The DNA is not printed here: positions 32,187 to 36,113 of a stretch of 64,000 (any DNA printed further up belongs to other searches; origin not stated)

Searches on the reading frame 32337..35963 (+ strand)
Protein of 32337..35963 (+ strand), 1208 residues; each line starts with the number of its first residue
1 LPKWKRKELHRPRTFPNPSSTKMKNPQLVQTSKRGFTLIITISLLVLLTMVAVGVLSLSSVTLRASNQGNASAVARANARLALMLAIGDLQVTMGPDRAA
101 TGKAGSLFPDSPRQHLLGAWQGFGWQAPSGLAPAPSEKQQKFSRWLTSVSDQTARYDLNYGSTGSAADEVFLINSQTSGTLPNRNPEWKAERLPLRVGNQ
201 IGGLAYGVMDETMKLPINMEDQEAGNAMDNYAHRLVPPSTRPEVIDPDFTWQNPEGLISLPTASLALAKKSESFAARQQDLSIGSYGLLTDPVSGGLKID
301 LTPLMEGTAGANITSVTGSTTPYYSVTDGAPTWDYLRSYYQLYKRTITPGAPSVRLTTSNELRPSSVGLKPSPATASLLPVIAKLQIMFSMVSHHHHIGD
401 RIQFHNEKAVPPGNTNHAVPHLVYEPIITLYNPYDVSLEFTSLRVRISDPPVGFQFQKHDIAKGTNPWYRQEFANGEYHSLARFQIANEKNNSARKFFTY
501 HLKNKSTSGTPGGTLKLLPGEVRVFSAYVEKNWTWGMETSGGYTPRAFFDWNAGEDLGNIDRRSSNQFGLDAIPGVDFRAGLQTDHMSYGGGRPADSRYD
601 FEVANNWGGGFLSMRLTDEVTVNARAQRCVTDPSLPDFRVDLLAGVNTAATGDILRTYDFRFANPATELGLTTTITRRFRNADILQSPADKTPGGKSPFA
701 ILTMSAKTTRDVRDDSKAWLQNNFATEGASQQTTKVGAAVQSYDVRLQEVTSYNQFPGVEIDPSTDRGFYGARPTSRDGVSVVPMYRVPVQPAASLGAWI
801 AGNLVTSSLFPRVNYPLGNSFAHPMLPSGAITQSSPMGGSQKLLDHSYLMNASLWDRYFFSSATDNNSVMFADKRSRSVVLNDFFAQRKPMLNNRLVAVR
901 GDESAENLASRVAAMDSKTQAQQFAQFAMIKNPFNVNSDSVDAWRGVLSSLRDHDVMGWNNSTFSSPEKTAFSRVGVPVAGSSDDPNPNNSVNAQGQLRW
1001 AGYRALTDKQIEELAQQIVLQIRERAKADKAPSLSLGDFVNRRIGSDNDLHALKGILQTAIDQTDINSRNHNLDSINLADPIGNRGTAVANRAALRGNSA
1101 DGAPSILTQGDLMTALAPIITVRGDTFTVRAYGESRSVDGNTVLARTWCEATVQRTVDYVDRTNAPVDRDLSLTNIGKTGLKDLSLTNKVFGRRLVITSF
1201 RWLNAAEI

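Call 4: search_protein_families(library=pfam, proteins=[window:32337-35963:+], max_evalue=0.01)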
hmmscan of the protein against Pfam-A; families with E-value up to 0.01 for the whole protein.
window:32337-35963:+ (1208 aa): 0 families

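Call 57: search_protein_families(library=ncbifam, proteins=[window:32337-35960:+], max_evalue=0.01)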
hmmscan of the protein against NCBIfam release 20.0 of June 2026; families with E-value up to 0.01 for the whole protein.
window:32337-35960:+ (1208 aa): 1 family
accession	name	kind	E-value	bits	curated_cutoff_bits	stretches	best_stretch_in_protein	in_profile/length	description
TIGR02600.1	Verru_Chthon_A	subfamily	0.0028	15.6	332.3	1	35-92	1-58/1296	Verru_Chthon cassette protein A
